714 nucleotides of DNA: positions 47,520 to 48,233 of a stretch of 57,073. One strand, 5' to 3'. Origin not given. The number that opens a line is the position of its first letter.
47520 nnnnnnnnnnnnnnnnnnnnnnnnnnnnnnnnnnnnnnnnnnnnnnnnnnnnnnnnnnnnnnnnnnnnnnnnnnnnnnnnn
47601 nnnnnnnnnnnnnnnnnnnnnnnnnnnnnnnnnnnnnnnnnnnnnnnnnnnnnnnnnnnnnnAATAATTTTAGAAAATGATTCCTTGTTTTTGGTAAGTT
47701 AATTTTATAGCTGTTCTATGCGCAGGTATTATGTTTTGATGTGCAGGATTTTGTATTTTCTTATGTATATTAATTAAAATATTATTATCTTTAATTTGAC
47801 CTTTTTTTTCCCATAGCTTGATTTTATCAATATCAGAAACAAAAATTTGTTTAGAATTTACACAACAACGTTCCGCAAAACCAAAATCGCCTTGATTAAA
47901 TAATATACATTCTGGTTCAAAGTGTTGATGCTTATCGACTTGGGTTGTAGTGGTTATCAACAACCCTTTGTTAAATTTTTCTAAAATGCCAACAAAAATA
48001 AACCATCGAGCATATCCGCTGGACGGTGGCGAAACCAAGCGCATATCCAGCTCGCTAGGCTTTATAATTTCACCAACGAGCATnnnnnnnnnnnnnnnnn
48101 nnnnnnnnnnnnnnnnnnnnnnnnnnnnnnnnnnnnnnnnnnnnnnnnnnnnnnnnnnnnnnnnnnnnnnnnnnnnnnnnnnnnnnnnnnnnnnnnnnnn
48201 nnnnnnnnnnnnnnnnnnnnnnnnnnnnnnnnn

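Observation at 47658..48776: AT-rich two-gene cassette: Panacea/DUF4065 antitoxin-like gene coupled to an unassigned 137-aa partner (candidate novel toxin-antitoxin or defence module)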

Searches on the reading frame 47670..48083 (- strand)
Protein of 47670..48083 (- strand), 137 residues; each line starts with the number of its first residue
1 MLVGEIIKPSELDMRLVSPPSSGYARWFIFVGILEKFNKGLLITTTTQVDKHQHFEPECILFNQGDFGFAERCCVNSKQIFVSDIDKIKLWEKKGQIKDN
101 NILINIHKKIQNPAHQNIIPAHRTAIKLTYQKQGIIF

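Call 4: search_protein_families(library=pfam, proteins=[window:47670-48083:-], max_evalue=10)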
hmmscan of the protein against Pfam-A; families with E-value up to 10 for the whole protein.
window:47670-48083:- (137 aa): 0 families

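Call 5: search_protein_families(library=ncbifam, proteins=[window:47670-48083:-], max_evalue=10)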
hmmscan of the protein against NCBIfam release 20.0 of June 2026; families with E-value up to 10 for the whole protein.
window:47670-48083:- (137 aa): 0 families
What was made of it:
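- PanT matches nothing in NCBIfam (call 5).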

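Call 6: search_protein_families(library=padloc, proteins=[window:47670-48083:-], max_evalue=10)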
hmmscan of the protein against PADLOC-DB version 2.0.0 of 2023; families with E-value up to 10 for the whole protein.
window:47670-48083:- (137 aa): 1 family
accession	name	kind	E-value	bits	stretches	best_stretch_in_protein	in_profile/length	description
PDLC04166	Dsr1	-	0.0014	14.4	1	37-107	120-177/1227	-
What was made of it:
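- On Dsr1 / SIR2 defence proteins (PADLOC PDLC04166): 14.4 bits over 58 of 1227 profile positions for the window PanT only (call 6).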

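Call 7: search_protein_families(library=phrogs, proteins=[window:47670-48083:-], max_evalue=10)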
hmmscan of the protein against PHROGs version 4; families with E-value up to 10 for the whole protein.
window:47670-48083:- (137 aa): 0 families
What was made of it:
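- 47670..48083 (-): panT: 137-aa toxin candidate. It is an orphan sequence family and possibly a very divergent MazF/PemK-fold RNase. Motifs invariant in both known members: R26-W, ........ (40-47), EPxCILF, GDFGF, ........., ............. No Pfam, NCBIfam or PHROGs hit (calls 4, 5, 7).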

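Call 8: find_homologous_proteins(query=window:47670-48083:-, max_evalue=0.01)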
Query window:47670-48083:- (137 aa): 1 proteins with E <= 0.01 among 4 candidates.
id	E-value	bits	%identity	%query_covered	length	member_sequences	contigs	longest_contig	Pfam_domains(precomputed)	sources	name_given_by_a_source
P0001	8.0e-88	309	100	100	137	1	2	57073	-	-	-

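Call 9: search_solved_structures(query=window:47670-48083:-, max_evalue=10)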
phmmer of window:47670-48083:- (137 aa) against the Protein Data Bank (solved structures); distinct sequences matched with E-value up to 10: 10.
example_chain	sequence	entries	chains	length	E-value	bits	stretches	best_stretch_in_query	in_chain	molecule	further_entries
4q2p_A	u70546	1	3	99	0.18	15.1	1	54-120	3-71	Na(+)/H(+) exchange regulatory cofactor NHE-RF3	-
1v7p_C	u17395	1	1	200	0.22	14.8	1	9-79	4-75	Integrin alpha-2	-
5thp_C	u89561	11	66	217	0.22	14.8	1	8-79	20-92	Integrin alpha-2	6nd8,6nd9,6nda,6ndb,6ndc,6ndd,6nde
9rhy_A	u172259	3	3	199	0.26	14.5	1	9-79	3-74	Integrin alpha-2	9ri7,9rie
9rk5_A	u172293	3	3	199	0.27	14.5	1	9-79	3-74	Integrin alpha-2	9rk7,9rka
9vb8_A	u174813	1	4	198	0.28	14.4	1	9-79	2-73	Integrin alpha-2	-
1aox_A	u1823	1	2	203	0.32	14.3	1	9-79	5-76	INTEGRIN ALPHA 2 BETA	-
5hj2_C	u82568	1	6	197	0.47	13.7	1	9-79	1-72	Integrin alpha-2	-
9rxo_A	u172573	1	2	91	0.59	13.4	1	59-120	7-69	Na(+)/H(+) exchange regulatory cofactor NHE-RF3,Solute carrier family 22 member 12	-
2eei_A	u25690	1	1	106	0.79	13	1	59-120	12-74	PDZ domain-containing protein 1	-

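Call 14: find_encoding_contigs(protein=P0001, flank=10000)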
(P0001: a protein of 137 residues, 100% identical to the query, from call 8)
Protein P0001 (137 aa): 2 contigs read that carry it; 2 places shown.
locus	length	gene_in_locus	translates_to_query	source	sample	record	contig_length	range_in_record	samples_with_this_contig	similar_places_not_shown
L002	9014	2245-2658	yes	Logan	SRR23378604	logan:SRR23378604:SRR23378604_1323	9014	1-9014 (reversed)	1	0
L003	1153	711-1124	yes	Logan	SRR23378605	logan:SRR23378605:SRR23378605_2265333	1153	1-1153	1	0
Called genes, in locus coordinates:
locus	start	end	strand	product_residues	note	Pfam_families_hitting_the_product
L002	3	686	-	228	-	?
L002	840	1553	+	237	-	PF00132:Hexapep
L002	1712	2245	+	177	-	PF13274:SocA_Panacea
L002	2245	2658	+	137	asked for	-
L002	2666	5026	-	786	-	-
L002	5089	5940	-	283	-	PF02353:CMAS, PF10294:Methyltransf_16, PF13489:Methyltransf_23, PF06325:PrmA, PF13847:Methyltransf_31, PF08241:Methyltransf_11, PF08242:Methyltransf_12, PF13649:Methyltransf_25, +4 more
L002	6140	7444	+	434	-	PF00696:AA_kinase, PF01842:ACT, PF22468:ACT_9, PF13840:ACT_7, PF22468:ACT_9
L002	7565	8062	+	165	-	PF10691:DUF2497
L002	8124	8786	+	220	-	PF01510:Amidase_2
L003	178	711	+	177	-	PF13274:SocA_Panacea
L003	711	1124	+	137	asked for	-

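Call 18: predict_structure(protein=window:47670-48083:-)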
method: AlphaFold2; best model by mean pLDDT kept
length: 137 residues; sequences in the alignment: 1
mean_pLDDT: 40.2   pTM: 0.34
mean pLDDT of the five models: 40.2, 33.4, 32.7, 32.1, 28.6
residues with pLDDT >= 90: 0; 70-90: 0; 50-70: 23; < 50: 114
segments of 3 or more residues with pLDDT < 50: 1-22, 24-27, 35-37, 48-54, 56-58, 63-137
pLDDT, mean of each block of 10 residues (from residue 1): 35 46 48 50 52 49 45 36 29 31 36 37 35 31
secondary structure, 60 per line:
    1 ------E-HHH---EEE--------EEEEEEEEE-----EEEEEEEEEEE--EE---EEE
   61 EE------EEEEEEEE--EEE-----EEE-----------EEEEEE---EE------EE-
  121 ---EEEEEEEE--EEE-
elements in order: E15-17 E26-34 E40-50 E58-62 E69-76 E79-81 E87-89 E101-106 E124-131 E134-136

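Call 21: search_protein_representatives(protein=window:47670-48083:-)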
Query: 137 residues. Proteins with E-value up to 0.001 (for the whole library): 3; up to 1e-10: 1; up to 1e-30: 1. The best 3 are listed.
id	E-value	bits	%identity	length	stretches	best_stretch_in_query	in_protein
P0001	2.6e-88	309.3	100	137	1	1-137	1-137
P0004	1.0e-06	45.1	28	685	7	66-125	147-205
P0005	3.2e-05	40.2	31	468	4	32-90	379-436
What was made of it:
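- There are no relatives in 1.84 billion representative proteins (call 21).
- Tried and rejected: Exhaustive phmmer against 1.84 billion representatives (call 21) gave two hits.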

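Call 26: find_related_loci(query=A1, collection=genome_contigs, flank=6000)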
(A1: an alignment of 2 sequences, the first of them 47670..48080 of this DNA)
Query A1 (136 aa) in genome_contigs; peptide patterns used: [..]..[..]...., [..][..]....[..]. (x = any residue, [..] = any of these).
120 stretches matched a pattern; 1 encode a relative of the query (tblastn E <= 1e-3); 1 distinct loci.
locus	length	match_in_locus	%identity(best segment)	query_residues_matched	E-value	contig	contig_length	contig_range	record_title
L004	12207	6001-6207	31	34-100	8e-6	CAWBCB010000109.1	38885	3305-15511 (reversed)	MAG: uncultured Cytophagales bacterium isolate MFD02832.bin.2.62 genome assembly, contig: contig_56728, whole genome sho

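Call 27: find_related_loci(query=A1, collection=viral_contigs, flank=6000)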
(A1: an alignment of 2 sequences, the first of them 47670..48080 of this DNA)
Query A1 (136 aa) in viral_contigs; peptide patterns used: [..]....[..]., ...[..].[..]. (x = any residue, [..] = any of these).
524 stretches matched a pattern, but none encodes a relative of the query by tblastn (E <= 1e-3).

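Call 29: find_related_loci(query=A1, collection=metagenome_contigs, flank=6000)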
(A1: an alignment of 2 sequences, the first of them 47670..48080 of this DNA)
Query A1 (136 aa) in metagenome_contigs; peptide patterns used: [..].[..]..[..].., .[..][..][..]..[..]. (x = any residue, [..] = any of these).
92 stretches matched a pattern, but none encodes a relative of the query by tblastn (E <= 1e-3).
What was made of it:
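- Tried and rejected: Scans of genome, metagenome and viral contigs found nothing (calls 26, 27, 29).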

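Call 33: find_homologous_proteins(query=A1, max_evalue=1)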
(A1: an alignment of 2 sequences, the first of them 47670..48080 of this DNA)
Query A1 (2 sequences) (136 aa, profile of the alignment): 1 proteins with E <= 1 among 42 candidates.
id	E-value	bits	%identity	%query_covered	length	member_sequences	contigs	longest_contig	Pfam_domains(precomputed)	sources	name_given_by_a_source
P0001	1.0e-77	277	100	100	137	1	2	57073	-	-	-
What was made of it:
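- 47670..48083 (-): Only itself in 5.8 billion and 1.84 billion protein searches (calls 8, 21, 33).
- Tried and rejected: The word-indexed 5.8-billion-protein search, with the single sequence and with the 2-sequence profile (calls 8, 33), returned only the query itself.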

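Call 37: search_dna_similar(query=window:47670-48083:-, collection=plasmids, mode=protein, max_evalue=1)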
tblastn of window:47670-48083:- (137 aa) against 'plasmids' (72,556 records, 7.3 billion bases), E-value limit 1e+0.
No match.

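Call 38: search_dna_similar(query=window:47670-48083:-, collection=phages, mode=protein, max_evalue=1)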
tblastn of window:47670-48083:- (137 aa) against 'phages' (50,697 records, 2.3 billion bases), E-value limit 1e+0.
No match.
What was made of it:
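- tblastn against 50,697 phage genomes finds nothing for PanT (call 38).
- Tried and rejected: tblastn against plasmids and phages found nothing (calls 37, 38).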

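Call 39: search_solved_structures(query=A1, max_evalue=10)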
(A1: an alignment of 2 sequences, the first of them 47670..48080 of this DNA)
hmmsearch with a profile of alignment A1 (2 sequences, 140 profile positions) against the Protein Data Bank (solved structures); distinct sequences matched with E-value up to 10: 0.
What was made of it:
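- No curated family or PDB sequence matches PanT (calls 4-7, 9, 39).
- Tried and rejected: PDB sequence searches found nothing useful (calls 9, 39).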

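Call 54: fold_search(model_id=the predicted structure, library=pdb)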
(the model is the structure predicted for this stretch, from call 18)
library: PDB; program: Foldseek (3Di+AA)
matches with E <= 10: 163; with E <= 0.001: 0
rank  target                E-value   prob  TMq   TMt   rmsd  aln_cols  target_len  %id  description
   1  5nkq_F                6.7e-01  0.35  0.20  0.31  10.4        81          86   11  Crystal structure of a dual topology fluoride ion channel. (released 2017-04-26)
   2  9kgz                  7.5e-01  0.30  0.28  0.30   9.7        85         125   12  Crystal structure of a de novo designed monomeric mainly-beta protein B10 (monoclinic) (released 2025-07-02)
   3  9g33_UH               8.3e-01  0.14  0.28  0.11   8.1       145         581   10  Stalled 90S - Utp23-Krr1-deltaC3 (released 2025-06-18)
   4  2vgr_B                1.0e+00  0.08  0.25  0.18  13.9       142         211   12  Structure of the WT-Phycoerythrobilin Synthase PebS from the Cyanophage P-SSM2 in Complex with the bound Substrate Bil (released 2008-08-05)
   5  2vgr_C                1.5e+00  0.13  0.26  0.19   6.6        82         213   15  Structure of the WT-Phycoerythrobilin Synthase PebS from the Cyanophage P-SSM2 in Complex with the bound Substrate Bil (released 2008-08-05)
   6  8u2f_A                1.5e+00  0.08  0.21  0.21  10.5        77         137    9  Vibrio parahaemolyticus ToxS periplasmic domain (released 2024-09-11)
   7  4bv9_A                1.6e+00  0.51  0.31  0.15   4.7        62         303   11  Crystal structure of the NADPH form of mouse Mu-crystallin. (released 2014-02-05)
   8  2vck_A                1.8e+00  0.15  0.28  0.20   6.6        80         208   15  Structure of Phycoerythrobilin Synthase PebS from the Cyanophage P-SSM2 in Complex with the bound Substrate Biliverdin (released 2008-08-05)
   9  2vck_B                1.9e+00  0.07  0.26  0.19  13.6       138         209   13  Structure of Phycoerythrobilin Synthase PebS from the Cyanophage P-SSM2 in Complex with the bound Substrate Biliverdin (released 2008-08-05)
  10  3nm7_A                2.1e+00  0.23  0.29  0.42   3.3        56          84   12  Crystal Structure of Borrelia burgdorferi Pur-alpha (released 2010-10-06)
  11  1ue7_D                2.1e+00  0.12  0.25  0.34  10.9        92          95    9  Crystal structure of the single-stranded dna-binding protein from mycobacterium tuberculosis (released 2004-02-10)
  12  8i03_J                2.1e+00  0.05  0.22  0.11  14.3       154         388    8  Cryo-EM structure of the SIN3L complex from S. pombe (released 2023-05-03)
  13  2vgr_D                2.5e+00  0.05  0.25  0.18  14.4       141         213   13  Structure of the WT-Phycoerythrobilin Synthase PebS from the Cyanophage P-SSM2 in Complex with the bound Substrate Bil (released 2008-08-05)
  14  2vcl                  2.8e+00  0.05  0.25  0.18  13.8       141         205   13  Structure of Phycoerythrobilin Synthase PebS from the Cyanophage P-SSM2 in the substrate free form (released 2008-08-05)
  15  7wzf                  2.9e+00  0.25  0.29  0.17   3.7        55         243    7  Structural and mechanism analysis of YunM (released 2023-02-22)
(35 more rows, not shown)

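Call 82: predict_structure(protein=window:47739-48083:-)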
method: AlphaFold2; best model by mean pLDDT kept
length: 115 residues; sequences in the alignment: 1
mean_pLDDT: 42.2   pTM: 0.35
mean pLDDT of the five models: 42.2, 34.6, 34.0, 33.9, 33.4
residues with pLDDT >= 90: 0; 70-90: 0; 50-70: 33; < 50: 82
segments of 3 or more residues with pLDDT < 50: 1-12, 47-51, 53-57, 64-115
pLDDT, mean of each block of 10 residues (from residue 1): 38 49 52 56 53 50 44 39 30 28 31 30
secondary structure, 60 per line:
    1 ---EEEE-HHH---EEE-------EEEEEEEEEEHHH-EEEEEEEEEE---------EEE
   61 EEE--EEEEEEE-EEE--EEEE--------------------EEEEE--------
elements in order: E4-7 E15-17 E25-34 E39-48 E58-63 E66-72 E74-76 E79-82 E103-107
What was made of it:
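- The low-confidence AF2 strand order fits a small beta-barrel (calls 18, 82).
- Tried and rejected: Two single-sequence AF2 runs, on the full-length protein and on residues 1-115, gave pLDDT 40 and 42 (calls 18, 82).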

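Call 85: fold_search(model_id=the predicted structure, library=pdb)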
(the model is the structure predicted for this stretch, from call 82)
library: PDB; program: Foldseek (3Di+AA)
matches with E <= 10: 277; with E <= 0.001: 0
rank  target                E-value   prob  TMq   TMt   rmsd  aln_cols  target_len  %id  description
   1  8j1c_B                3.3e-01  0.91  0.36  0.16   4.3        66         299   17  Structure of amino acid dehydrogenase in complex with NADP (released 2023-08-16)
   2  8j1g_A                4.3e-01  0.87  0.35  0.15   4.2        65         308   17  Structure of amino acid dehydrogenase in complex with NADPH (released 2023-08-16)
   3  8j1c_D                4.5e-01  0.85  0.37  0.16   4.2        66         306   17  Structure of amino acid dehydrogenase in complex with NADP (released 2023-08-16)
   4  2ciu                  4.8e-01  0.20  0.23  0.22   8.3        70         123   16  Structure of the IMS domain of the mitochondrial import protein Tim21 from S. cerevisiae (released 2006-12-21)
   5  3hdj_A                5.0e-01  0.89  0.35  0.15   3.4        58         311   21  The crystal structure of probable ornithine cyclodeaminase from Bordetella pertussis Tohama I (released 2009-05-19)
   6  8j1g_C                5.3e-01  0.84  0.35  0.16   4.2        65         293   17  Structure of amino acid dehydrogenase in complex with NADPH (released 2023-08-16)
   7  8j1g_D                5.9e-01  0.80  0.36  0.16   4.3        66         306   17  Structure of amino acid dehydrogenase in complex with NADPH (released 2023-08-16)
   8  8j1g_B                7.8e-01  0.75  0.36  0.15   4.2        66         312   17  Structure of amino acid dehydrogenase in complex with NADPH (released 2023-08-16)
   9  8j1c_A                8.2e-01  0.72  0.35  0.15   4.1        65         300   17  Structure of amino acid dehydrogenase in complex with NADP (released 2023-08-16)
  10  9nav_G                8.2e-01  0.30  0.24  0.13   7.1        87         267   13  CryoEM structure of human astrovirus 1 spike in complex with human neonatal Fc receptor (released 2026-02-18)
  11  1omo_A                9.2e-01  0.54  0.34  0.14   4.0        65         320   14  alanine dehydrogenase dimer w/bound NAD (archaeal) (released 2004-07-06)
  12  6k7d                  9.2e-01  0.21  0.26  0.08   4.7        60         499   15  Crystal structure of MBPapo-Tim21 fusion protein with a 16-residue helical linker (released 2019-09-18)
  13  8j1c_C                1.0e+00  0.66  0.36  0.16   4.2        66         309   17  Structure of amino acid dehydrogenase in complex with NADP (released 2023-08-16)
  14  7wzg_A                1.4e+00  0.89  0.37  0.19   1.9        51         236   12  Cypemycin N-terminal methyltransferase CypM (released 2023-02-22)
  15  3nm7_A                1.4e+00  0.51  0.33  0.41   3.4        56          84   12  Crystal Structure of Borrelia burgdorferi Pur-alpha (released 2010-10-06)
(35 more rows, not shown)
